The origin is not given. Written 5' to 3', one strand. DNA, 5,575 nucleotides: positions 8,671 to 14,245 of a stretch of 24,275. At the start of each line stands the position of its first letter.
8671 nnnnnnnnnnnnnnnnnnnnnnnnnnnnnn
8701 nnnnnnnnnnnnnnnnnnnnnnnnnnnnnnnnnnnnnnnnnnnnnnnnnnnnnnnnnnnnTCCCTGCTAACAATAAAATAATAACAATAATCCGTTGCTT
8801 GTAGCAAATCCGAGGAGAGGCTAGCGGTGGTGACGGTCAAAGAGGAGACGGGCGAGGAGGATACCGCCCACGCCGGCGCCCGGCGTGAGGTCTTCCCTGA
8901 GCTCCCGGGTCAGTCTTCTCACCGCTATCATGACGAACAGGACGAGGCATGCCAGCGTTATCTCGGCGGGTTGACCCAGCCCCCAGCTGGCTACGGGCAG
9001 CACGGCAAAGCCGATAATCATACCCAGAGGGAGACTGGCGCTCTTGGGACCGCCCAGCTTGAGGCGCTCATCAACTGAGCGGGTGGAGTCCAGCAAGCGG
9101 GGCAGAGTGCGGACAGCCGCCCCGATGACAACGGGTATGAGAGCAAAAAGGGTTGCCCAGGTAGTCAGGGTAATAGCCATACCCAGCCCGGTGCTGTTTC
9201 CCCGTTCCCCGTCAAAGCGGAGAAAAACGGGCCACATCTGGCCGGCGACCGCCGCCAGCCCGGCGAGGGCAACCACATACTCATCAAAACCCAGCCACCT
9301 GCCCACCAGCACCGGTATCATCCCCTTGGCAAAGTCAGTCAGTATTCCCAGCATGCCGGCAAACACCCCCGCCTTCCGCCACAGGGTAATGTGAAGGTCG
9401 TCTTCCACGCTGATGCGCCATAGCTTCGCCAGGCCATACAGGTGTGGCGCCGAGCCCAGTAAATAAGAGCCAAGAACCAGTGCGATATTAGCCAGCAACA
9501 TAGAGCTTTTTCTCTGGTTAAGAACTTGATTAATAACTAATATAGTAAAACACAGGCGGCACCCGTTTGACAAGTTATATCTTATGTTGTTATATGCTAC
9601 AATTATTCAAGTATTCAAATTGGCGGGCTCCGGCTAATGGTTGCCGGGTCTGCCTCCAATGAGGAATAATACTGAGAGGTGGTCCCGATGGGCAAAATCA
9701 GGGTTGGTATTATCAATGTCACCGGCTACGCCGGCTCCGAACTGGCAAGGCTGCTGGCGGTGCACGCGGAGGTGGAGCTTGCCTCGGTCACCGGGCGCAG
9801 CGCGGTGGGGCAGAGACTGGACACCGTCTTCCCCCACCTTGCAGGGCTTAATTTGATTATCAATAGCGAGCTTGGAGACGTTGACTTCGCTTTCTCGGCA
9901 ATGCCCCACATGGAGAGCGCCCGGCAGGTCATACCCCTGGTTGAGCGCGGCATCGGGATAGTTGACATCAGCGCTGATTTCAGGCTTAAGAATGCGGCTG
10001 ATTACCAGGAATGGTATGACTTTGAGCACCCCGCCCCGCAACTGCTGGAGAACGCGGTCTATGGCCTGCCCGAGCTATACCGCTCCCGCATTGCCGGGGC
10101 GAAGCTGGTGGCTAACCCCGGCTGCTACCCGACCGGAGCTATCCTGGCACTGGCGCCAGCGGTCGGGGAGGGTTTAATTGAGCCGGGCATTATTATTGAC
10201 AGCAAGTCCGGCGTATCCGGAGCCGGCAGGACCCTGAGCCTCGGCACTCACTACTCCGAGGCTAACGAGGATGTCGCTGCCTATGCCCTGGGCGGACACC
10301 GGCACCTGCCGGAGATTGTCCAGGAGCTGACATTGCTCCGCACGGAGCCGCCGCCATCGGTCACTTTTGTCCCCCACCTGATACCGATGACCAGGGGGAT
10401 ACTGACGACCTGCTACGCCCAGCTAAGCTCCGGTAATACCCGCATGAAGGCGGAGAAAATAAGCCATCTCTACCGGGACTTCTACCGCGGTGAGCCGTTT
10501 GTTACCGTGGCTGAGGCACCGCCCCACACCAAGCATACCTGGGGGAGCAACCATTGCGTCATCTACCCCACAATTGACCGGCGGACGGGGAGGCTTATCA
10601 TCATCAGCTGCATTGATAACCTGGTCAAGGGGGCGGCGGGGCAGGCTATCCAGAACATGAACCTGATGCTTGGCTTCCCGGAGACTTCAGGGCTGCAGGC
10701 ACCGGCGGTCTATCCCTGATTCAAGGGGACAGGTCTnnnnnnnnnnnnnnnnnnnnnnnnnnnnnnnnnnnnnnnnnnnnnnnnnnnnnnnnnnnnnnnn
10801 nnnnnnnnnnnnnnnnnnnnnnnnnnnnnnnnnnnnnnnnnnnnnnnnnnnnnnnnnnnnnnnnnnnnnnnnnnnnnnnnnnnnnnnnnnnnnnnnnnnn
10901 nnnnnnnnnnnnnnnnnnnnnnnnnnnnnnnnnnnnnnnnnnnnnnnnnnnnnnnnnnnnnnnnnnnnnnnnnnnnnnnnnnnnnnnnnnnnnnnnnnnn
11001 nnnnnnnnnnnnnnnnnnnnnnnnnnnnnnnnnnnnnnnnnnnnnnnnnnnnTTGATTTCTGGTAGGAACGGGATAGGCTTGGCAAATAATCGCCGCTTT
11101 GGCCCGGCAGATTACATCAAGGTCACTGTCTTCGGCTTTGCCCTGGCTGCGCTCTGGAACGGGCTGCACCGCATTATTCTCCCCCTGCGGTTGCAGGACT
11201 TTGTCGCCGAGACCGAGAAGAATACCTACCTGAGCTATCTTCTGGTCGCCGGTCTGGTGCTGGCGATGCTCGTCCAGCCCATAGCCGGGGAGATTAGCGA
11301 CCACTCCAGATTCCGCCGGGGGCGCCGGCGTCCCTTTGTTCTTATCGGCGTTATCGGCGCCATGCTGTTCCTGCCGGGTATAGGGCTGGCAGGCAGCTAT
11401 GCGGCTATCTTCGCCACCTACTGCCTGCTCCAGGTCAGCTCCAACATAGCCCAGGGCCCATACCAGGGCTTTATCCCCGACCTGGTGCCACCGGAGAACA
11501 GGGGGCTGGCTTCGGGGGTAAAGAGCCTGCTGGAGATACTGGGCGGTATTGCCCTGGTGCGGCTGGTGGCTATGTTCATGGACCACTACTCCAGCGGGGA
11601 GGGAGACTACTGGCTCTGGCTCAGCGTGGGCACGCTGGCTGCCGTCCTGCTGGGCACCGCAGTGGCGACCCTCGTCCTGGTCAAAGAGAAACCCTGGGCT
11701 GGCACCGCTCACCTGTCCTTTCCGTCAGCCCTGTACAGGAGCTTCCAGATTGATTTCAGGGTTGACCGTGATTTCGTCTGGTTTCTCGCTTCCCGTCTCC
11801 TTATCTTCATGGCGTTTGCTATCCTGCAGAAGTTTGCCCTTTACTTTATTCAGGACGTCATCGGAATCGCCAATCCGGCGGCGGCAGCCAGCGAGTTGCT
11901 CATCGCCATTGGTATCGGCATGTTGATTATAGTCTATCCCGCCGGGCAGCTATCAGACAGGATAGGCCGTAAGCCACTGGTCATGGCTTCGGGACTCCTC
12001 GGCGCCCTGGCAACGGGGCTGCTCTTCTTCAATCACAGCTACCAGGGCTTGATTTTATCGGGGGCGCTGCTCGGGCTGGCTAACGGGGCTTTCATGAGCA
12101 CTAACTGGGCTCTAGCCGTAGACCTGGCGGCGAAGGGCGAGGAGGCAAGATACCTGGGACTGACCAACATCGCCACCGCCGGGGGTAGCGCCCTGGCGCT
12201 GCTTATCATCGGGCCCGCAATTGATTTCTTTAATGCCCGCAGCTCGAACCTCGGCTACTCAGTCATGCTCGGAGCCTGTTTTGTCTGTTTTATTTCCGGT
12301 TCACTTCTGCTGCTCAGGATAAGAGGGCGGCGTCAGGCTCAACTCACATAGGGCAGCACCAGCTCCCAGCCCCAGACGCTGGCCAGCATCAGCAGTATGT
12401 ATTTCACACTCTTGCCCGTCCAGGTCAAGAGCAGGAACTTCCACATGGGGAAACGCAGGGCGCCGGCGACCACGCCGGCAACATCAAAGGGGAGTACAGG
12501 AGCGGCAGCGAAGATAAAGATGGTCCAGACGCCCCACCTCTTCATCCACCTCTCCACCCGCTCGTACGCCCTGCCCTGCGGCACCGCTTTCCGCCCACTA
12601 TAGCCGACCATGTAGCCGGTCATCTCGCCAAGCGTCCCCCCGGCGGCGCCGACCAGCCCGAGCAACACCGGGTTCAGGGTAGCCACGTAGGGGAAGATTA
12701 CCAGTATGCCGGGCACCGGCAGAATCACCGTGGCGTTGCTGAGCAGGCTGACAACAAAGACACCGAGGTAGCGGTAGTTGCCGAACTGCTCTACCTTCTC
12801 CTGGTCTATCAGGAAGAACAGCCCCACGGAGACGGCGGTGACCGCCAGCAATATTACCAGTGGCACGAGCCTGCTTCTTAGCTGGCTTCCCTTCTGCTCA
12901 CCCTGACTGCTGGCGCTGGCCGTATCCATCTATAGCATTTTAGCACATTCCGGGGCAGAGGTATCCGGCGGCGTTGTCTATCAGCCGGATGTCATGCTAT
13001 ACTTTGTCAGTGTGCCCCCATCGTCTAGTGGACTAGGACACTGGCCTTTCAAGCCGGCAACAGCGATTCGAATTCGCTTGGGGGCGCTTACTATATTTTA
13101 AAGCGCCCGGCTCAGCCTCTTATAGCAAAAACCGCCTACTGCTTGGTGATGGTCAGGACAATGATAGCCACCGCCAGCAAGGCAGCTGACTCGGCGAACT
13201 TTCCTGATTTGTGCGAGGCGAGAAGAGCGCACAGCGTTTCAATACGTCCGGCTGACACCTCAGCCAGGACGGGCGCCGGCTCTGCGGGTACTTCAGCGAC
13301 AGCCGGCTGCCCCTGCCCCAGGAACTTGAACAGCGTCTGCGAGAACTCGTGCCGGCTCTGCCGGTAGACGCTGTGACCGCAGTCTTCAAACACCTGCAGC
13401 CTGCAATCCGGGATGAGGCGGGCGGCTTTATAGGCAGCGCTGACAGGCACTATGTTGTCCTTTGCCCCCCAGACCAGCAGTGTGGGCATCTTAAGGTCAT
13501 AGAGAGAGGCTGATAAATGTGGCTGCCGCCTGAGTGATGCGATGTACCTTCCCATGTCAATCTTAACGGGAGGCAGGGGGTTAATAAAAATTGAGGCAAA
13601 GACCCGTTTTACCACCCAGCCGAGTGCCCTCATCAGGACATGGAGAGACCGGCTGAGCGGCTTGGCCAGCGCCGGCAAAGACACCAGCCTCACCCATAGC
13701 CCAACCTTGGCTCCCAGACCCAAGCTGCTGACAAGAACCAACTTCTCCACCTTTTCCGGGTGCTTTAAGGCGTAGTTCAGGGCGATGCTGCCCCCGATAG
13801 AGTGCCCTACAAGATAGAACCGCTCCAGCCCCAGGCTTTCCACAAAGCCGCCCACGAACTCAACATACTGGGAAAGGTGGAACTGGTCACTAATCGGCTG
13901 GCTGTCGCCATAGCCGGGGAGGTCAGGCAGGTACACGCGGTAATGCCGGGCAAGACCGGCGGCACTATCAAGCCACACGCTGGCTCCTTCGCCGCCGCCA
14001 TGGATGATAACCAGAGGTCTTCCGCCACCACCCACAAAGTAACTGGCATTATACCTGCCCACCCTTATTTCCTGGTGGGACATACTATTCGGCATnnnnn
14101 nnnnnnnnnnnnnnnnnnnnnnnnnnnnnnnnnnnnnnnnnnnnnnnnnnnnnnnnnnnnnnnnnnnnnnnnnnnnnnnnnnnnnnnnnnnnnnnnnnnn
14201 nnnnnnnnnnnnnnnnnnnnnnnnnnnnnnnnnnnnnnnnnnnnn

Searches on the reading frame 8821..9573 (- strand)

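Call 73: search_protein_families(library=pfam, proteins=[window:8821-9573:-], max_evalue=0.00001)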
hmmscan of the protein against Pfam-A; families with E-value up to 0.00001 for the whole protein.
window:8821-9573:- (250 aa): 1 family
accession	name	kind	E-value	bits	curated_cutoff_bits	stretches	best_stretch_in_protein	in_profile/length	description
PF02660.20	G3P_acyltransf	-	1.8e-17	64.3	24.1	1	37-219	3-156/164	Glycerol-3-phosphate acyltransferase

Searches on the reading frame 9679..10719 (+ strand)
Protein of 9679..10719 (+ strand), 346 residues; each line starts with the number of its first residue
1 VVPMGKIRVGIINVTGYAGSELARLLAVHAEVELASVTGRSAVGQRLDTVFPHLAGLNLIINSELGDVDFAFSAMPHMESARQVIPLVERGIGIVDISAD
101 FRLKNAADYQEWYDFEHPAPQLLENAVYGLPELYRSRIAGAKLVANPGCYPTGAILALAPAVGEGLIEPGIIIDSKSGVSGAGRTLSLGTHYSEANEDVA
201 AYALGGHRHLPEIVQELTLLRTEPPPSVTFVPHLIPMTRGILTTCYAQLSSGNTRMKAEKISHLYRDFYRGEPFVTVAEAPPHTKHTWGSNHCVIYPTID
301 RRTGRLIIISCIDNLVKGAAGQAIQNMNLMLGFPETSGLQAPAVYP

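Call 73: search_protein_families(library=pfam, proteins=[window:9679-10719:+], max_evalue=0.00001)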
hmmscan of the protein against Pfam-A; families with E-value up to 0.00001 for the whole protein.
window:9679-10719:+ (346 aa): 3 families
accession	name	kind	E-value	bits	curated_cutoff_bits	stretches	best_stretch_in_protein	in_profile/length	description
PF22698.1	Semialdhyde_dhC_1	-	8.6e-57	192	27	1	149-314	1-165/165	Semialdehyde dehydrogenase, dimerisation domain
PF01118.30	Semialdhyde_dh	-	1.1e-21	77.9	26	1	8-140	1-120/121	Semialdehyde dehydrogenase, NAD binding domain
PF02774.23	Semialdhyde_dhC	-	3.6e-17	63.5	26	1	158-317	1-184/184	Semialdehyde dehydrogenase, dimerisation domain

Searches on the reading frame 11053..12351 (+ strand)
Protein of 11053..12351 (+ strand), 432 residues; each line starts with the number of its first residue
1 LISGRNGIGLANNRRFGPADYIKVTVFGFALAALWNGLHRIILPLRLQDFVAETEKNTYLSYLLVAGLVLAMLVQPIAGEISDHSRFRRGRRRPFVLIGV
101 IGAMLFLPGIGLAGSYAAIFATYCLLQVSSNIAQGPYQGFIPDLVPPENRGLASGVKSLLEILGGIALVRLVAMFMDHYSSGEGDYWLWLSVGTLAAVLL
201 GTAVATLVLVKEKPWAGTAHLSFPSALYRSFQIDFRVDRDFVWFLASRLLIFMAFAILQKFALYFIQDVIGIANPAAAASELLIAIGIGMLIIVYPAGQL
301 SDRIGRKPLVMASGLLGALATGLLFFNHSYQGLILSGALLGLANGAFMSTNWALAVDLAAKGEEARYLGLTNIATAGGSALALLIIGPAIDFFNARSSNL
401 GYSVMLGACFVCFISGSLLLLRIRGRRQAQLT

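Call 73: search_protein_families(library=pfam, proteins=[window:11053-12351:+], max_evalue=0.00001)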
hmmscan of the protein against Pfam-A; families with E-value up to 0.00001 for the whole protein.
window:11053-12351:+ (432 aa): 3 families
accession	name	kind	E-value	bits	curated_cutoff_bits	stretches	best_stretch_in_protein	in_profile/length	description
PF13347.12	MFS_2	-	2.4e-27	96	27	1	57-396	32-387/427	MFS/sugar transport protein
PF07690.21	MFS_1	-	3.1e-27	95.9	33.4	2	249-413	6-171/347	Major Facilitator Superfamily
PF11700.14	ATG22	-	6.3e-06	25.6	24.1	0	59-147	72-158/482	Vacuole effluxer Atg22 like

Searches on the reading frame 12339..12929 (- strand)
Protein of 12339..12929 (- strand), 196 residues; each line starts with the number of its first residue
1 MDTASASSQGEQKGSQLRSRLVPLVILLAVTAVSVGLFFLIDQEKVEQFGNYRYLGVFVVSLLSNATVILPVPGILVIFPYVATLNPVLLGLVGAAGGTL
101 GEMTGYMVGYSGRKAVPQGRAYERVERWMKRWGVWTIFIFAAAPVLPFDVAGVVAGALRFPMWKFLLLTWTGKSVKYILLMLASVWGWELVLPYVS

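Call 73: search_protein_families(library=pfam, proteins=[window:12339-12929:-], max_evalue=0.00001)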
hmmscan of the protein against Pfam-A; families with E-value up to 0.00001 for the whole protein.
window:12339-12929:- (196 aa): 1 family
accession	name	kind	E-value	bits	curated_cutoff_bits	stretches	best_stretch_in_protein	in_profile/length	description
PF09335.16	VTT_dom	-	2.8e-16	60.5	33.9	1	73-182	2-119/123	VTT domain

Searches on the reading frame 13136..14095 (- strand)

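Call 73: search_protein_families(library=pfam, proteins=[window:13136-14095:-], max_evalue=0.00001)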
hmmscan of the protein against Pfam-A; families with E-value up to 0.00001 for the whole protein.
window:13136-14095:- (319 aa): 5 families
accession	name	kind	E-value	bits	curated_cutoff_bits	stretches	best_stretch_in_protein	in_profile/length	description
PF00561.26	Abhydrolase_1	-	1.6e-38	133.2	25.8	2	27-126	2-104/245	alpha/beta hydrolase fold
PF12697.13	Abhydrolase_6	-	3.5e-26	93.6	26.3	1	28-252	1-215/217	Alpha/beta hydrolase family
PF12146.15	Hydrolase_4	-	4.5e-21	75.7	27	1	28-244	7-235/239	Serine aminopeptidase, S33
PF12695.13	Abhydrolase_5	-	3.1e-06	27.5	27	0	89-124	55-89/164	Alpha/beta hydrolase family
PF03096.20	Ndr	-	3.9e-06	26.2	23.3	0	74-126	82-134/283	Ndr family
